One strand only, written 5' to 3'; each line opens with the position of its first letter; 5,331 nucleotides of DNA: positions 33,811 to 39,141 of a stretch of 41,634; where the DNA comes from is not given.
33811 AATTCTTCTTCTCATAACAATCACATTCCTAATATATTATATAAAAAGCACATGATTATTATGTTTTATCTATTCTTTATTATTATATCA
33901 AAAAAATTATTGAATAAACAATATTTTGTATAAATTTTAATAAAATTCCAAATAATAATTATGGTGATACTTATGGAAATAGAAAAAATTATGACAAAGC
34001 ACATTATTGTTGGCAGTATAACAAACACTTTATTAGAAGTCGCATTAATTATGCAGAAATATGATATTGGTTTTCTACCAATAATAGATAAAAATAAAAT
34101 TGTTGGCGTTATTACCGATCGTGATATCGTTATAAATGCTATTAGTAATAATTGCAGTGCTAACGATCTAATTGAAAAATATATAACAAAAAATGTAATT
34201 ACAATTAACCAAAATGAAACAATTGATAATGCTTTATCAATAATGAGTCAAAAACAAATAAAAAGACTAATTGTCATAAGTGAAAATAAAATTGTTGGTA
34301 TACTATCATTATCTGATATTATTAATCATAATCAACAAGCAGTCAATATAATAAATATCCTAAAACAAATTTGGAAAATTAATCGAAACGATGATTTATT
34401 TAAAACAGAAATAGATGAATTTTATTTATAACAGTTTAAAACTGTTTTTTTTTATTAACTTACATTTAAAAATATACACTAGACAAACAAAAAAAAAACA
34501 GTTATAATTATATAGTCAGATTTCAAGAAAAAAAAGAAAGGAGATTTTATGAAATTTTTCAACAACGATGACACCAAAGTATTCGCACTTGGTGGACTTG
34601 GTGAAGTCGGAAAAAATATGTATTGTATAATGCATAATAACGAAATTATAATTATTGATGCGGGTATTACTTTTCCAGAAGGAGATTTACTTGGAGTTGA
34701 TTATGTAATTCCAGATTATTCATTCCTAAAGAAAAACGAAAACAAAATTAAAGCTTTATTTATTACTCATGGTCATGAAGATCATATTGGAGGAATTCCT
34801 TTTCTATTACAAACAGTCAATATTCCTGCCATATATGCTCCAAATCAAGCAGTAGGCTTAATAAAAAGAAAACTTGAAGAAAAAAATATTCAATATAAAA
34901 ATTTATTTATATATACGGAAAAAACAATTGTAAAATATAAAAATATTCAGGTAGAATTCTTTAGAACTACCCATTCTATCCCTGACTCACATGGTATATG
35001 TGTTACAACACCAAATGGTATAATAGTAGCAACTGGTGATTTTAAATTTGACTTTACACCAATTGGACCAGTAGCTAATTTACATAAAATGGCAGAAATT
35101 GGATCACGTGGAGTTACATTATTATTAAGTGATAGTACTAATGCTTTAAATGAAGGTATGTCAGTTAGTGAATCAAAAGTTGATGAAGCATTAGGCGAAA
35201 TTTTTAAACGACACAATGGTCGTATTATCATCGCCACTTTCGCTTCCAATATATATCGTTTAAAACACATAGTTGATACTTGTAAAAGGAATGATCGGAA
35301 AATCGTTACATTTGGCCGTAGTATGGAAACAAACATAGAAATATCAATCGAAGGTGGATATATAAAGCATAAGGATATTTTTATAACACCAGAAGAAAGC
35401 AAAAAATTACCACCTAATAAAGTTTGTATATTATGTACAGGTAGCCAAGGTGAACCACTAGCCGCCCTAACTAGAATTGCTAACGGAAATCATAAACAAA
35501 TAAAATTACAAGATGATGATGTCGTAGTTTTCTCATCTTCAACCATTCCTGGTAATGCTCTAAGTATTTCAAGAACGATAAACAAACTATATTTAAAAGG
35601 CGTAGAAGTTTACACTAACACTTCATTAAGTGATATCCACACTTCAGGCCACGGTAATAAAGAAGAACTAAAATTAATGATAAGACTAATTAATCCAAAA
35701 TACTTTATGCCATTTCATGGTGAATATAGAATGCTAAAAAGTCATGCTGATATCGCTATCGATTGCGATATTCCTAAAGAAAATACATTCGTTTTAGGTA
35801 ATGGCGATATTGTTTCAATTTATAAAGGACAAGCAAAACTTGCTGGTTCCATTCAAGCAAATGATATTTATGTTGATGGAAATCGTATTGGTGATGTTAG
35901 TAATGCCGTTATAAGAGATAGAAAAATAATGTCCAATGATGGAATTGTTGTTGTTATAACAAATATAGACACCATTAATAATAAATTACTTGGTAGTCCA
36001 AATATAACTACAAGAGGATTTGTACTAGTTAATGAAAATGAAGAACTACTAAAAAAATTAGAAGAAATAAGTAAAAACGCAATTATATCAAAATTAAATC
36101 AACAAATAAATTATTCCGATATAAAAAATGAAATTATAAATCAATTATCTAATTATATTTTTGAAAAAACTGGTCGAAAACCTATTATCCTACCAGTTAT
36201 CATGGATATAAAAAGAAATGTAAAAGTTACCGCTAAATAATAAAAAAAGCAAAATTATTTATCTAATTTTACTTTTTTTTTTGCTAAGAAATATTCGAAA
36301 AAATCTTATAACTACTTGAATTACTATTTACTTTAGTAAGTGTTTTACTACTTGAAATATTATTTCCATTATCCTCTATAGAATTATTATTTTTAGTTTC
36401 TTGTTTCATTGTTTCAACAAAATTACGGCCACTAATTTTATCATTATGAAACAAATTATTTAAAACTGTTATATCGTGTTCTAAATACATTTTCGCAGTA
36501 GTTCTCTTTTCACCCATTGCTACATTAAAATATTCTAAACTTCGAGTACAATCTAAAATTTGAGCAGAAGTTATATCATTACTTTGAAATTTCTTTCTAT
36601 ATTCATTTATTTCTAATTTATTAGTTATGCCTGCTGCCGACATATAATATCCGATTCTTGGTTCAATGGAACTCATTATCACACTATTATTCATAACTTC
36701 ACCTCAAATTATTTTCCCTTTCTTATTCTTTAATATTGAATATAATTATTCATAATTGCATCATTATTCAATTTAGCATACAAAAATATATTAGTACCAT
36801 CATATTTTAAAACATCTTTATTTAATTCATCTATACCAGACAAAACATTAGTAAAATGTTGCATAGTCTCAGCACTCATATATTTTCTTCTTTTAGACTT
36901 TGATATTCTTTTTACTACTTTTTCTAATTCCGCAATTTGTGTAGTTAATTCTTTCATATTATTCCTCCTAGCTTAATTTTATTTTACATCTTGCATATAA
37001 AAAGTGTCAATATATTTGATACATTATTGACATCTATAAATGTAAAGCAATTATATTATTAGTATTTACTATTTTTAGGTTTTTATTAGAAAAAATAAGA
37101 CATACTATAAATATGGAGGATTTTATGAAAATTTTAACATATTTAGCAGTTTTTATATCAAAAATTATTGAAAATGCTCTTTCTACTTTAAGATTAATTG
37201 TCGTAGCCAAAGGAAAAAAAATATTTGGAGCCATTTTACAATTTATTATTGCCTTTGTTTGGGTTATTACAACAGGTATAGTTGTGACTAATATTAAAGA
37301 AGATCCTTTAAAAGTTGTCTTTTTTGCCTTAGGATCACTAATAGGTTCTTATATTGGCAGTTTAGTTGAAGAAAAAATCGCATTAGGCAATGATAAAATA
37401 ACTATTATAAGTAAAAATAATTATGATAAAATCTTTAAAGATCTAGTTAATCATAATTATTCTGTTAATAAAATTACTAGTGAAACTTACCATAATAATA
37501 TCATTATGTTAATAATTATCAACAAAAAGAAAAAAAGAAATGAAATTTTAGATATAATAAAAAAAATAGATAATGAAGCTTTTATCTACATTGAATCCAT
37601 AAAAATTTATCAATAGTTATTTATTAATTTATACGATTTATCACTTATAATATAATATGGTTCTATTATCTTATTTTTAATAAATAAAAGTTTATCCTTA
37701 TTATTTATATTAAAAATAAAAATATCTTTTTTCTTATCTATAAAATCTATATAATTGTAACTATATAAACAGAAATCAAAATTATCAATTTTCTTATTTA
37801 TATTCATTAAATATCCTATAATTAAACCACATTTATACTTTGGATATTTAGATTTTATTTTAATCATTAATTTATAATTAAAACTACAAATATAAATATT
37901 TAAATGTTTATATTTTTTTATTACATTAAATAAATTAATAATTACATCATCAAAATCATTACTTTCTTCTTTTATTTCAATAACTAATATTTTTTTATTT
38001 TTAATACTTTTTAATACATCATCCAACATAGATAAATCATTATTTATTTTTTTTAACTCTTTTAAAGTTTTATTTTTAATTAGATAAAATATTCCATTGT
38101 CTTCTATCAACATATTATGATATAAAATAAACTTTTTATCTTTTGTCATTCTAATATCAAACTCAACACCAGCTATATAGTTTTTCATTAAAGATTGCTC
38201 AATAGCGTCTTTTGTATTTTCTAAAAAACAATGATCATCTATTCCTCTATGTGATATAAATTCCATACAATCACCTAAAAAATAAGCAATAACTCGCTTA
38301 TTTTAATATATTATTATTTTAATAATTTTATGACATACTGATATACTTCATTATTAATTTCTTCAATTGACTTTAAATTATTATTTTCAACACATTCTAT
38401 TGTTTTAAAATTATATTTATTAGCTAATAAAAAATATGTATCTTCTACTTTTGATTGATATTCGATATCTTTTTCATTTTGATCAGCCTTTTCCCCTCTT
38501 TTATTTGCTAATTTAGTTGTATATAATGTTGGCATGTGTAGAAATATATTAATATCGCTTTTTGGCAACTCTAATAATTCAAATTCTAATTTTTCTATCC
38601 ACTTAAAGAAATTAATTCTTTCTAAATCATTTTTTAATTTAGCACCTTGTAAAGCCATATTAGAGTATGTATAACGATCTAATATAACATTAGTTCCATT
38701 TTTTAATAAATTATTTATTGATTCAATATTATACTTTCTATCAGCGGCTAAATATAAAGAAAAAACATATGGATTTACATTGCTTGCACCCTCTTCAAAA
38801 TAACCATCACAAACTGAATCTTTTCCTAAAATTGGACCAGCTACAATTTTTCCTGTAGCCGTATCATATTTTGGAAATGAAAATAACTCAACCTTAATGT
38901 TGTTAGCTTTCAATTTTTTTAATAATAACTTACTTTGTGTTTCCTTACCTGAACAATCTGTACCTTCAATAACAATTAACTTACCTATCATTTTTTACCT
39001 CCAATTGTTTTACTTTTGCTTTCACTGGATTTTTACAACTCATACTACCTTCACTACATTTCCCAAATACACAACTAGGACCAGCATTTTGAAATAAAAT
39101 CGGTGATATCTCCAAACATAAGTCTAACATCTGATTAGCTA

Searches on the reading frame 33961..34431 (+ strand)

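Call 37: search_protein_families(library=pfam, proteins=[window:33961-34431:+], max_evalue=0.001)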
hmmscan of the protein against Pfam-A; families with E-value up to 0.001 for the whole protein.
window:33961-34431:+ (156 aa): 1 family
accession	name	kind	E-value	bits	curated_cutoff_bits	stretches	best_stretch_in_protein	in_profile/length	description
PF00571.33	CBS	-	1.1e-24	86.9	24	2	72-122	2-53/57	CBS domain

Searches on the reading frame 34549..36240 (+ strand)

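Call 37: search_protein_families(library=pfam, proteins=[window:34549-36240:+], max_evalue=0.001)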
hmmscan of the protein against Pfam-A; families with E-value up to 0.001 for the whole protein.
window:34549-36240:+ (563 aa): 5 families
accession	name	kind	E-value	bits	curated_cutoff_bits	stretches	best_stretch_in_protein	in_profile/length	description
PF22505.1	RNase_J_b_CASP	-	2.7e-49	166.6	27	1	223-347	1-126/126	Ribonuclease J, beta-CASP domain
PF17770.6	RNase_J_C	-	2.3e-25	90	23.8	1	454-554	1-102/102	Ribonuclease J C-terminal domain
PF00753.33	Lactamase_B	-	4.5e-15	56.5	22.7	1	19-167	3-152/196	Metallo-beta-lactamase superfamily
PF07521.17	RMMBL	-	3e-10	40.4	21.6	1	360-401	8-50/63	Zn-dependent metallo-hydrolase RNA specificity domain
PF12706.13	Lactamase_B_2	-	3.1e-08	33.9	27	1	61-201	25-169/200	Beta-lactamase superfamily domain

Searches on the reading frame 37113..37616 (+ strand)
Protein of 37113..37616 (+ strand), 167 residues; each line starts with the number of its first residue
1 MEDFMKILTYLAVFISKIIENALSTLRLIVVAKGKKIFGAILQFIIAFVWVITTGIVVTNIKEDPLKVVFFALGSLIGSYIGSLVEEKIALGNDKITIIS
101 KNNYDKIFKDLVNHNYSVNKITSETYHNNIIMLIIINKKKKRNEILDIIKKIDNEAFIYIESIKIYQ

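Call 37: search_protein_families(library=pfam, proteins=[window:37113-37616:+], max_evalue=0.001)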
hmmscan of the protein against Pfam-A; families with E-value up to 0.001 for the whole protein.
window:37113-37616:+ (167 aa): 2 families
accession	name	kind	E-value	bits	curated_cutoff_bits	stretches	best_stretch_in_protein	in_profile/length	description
PF18955.5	DUF5698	-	9.6e-12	45.6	27.5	1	25-82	1-57/58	Domain of unknown function (DUF5698)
PF10035.14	DUF2179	-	0.0003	21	22.8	1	128-163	15-50/55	Uncharacterized protein conserved in bacteria (DUF2179)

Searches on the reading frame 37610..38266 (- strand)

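Call 37: search_protein_families(library=pfam, proteins=[window:37610-38266:-], max_evalue=0.001)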
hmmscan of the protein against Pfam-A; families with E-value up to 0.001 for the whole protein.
window:37610-38266:- (218 aa): 1 family
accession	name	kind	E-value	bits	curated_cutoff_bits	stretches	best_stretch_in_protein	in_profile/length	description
PF03009.23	GDPD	-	2.5e-11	44.6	23.6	1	6-150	1-167/244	Glycerophosphoryl diester phosphodiesterase family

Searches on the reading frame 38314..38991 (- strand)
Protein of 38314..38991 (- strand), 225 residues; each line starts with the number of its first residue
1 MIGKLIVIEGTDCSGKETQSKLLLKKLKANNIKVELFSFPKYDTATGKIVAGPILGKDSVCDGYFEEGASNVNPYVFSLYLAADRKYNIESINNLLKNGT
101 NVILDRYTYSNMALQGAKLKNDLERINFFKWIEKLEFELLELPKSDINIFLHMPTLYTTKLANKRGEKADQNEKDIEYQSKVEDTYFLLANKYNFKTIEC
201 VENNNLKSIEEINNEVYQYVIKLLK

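Call 37: search_protein_families(library=pfam, proteins=[window:38314-38991:-], max_evalue=0.001)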
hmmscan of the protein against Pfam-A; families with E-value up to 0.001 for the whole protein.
window:38314-38991:- (225 aa): 3 families
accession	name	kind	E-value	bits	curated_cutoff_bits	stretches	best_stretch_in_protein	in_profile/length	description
PF02223.23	Thymidylate_kin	-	1.1e-24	87.5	27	1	8-200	1-174/185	Thymidylate kinase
PF08433.16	KTI12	-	0.00064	19.8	22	0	5-110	3-82/271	Chromatin associated protein KTI12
PF01712.25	dNK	-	0.00067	19.9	27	0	6-222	1-200/203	Deoxynucleoside kinase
